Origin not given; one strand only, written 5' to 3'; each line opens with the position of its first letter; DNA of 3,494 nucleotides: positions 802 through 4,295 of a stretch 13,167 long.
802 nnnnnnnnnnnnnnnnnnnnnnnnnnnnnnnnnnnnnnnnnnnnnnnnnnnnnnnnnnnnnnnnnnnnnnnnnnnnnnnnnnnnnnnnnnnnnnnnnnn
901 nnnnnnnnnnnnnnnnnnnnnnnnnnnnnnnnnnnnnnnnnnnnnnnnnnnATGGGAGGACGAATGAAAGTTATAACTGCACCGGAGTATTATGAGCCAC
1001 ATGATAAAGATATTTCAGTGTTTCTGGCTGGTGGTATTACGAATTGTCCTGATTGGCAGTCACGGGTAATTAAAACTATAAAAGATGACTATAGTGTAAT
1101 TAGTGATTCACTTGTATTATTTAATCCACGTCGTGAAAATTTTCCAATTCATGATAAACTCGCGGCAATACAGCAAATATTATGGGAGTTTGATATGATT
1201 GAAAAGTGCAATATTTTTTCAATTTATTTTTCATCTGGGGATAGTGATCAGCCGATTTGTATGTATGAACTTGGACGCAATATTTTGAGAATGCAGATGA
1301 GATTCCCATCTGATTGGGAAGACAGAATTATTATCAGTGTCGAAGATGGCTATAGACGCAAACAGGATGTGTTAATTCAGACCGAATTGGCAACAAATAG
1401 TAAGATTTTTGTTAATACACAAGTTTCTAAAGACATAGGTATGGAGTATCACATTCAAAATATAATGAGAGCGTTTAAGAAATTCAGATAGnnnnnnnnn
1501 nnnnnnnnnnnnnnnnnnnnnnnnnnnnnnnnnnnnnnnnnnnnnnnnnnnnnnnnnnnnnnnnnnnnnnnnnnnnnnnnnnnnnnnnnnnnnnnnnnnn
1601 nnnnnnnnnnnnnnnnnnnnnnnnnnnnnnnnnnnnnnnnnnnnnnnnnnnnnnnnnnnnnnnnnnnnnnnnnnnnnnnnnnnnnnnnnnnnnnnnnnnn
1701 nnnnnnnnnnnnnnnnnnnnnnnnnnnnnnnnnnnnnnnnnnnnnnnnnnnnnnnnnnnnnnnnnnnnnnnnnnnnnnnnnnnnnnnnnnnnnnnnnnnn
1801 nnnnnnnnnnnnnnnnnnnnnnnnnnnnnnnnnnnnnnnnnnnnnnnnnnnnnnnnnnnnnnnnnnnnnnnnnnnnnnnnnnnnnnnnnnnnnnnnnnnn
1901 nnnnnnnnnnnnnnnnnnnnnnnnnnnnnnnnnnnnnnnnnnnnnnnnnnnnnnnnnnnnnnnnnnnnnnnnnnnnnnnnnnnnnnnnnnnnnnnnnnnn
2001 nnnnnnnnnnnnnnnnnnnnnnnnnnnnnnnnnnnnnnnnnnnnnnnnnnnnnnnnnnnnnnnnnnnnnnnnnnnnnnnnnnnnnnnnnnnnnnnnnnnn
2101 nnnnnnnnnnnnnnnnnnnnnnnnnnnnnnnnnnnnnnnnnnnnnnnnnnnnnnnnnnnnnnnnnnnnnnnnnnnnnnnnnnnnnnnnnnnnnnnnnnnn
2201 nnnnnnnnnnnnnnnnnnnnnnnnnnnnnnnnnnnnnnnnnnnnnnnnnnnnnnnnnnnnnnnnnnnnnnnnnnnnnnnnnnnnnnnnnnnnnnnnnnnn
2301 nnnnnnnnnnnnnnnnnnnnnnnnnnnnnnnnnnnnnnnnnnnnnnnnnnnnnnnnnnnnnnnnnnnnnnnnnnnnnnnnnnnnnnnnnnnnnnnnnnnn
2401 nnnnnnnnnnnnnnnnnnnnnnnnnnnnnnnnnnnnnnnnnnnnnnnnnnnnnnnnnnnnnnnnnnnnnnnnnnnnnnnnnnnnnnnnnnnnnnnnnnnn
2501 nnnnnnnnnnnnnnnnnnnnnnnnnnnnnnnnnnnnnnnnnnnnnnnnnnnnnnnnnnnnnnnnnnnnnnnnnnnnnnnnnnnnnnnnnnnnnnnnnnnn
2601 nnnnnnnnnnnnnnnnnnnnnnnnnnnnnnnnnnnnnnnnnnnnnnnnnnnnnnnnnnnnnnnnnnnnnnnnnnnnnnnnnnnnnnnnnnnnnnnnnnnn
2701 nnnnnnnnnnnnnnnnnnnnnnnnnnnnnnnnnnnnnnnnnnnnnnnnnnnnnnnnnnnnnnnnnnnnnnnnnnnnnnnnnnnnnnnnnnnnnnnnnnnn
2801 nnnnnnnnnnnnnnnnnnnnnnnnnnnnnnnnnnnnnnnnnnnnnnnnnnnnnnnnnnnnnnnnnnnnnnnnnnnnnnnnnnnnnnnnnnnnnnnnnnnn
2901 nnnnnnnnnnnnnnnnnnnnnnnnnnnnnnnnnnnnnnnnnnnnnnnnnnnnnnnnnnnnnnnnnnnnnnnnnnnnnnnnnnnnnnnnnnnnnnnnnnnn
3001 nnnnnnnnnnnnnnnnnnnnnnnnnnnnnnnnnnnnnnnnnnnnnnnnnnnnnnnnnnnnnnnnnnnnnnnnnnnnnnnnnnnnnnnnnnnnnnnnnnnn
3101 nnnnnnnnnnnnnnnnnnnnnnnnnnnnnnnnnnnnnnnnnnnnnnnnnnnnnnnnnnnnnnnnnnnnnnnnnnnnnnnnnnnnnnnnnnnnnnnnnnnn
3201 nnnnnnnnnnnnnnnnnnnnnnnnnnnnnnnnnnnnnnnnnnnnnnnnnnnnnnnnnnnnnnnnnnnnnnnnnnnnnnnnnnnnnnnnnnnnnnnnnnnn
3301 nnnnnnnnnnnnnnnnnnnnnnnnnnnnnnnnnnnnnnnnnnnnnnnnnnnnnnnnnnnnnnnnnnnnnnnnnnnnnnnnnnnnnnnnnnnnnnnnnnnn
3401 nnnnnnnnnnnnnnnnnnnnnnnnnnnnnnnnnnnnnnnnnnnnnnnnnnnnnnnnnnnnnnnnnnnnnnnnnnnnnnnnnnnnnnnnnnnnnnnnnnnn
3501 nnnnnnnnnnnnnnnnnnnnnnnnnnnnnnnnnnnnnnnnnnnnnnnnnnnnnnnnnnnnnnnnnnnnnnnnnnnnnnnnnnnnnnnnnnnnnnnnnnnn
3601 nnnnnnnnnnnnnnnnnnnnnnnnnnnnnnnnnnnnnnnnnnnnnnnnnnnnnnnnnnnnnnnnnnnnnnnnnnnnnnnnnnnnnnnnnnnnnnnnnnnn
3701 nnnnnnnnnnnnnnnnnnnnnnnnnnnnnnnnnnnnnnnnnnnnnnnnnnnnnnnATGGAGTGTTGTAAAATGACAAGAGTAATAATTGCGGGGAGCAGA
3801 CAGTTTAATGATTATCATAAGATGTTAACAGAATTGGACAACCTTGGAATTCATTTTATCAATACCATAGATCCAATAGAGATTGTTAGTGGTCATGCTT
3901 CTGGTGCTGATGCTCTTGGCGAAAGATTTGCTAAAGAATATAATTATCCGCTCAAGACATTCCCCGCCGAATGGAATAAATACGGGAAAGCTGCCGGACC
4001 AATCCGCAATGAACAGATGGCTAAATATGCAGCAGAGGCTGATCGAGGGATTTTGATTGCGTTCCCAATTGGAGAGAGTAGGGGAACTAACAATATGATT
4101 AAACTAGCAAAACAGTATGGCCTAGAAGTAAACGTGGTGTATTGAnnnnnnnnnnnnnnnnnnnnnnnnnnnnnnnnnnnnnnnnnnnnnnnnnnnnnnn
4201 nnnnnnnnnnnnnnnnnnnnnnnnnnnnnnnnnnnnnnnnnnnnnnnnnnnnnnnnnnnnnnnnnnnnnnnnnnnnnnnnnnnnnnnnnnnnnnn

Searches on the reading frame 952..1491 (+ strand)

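Call 48: search_protein_families(library=pfam, proteins=[window:952-1491:+], max_evalue=0.01)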
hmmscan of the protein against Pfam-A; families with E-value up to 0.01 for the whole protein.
window:952-1491:+ (179 aa): 1 family
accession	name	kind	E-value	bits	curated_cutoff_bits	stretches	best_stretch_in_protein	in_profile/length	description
PF15891.11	Nuc_deoxyri_tr2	-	9.2e-13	48.9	30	1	21-109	2-90/105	Nucleoside 2-deoxyribosyltransferase like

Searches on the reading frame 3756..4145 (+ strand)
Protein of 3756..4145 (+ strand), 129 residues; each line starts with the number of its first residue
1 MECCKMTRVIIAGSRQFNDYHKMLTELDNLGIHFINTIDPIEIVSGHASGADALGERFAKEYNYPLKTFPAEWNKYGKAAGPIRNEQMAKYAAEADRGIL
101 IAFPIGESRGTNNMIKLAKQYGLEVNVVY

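Call 109: search_protein_families(library=pfam, proteins=[window:3756-4145:+], max_evalue=0.001)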
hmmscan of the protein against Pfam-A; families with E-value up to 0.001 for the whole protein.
window:3756-4145:+ (129 aa): 1 family
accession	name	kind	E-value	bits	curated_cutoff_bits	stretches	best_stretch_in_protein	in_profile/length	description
PF10686.14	YAcAr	-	1.5e-14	54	28.2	1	7-76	1-66/66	YspA, cpYpsA-related SLOG family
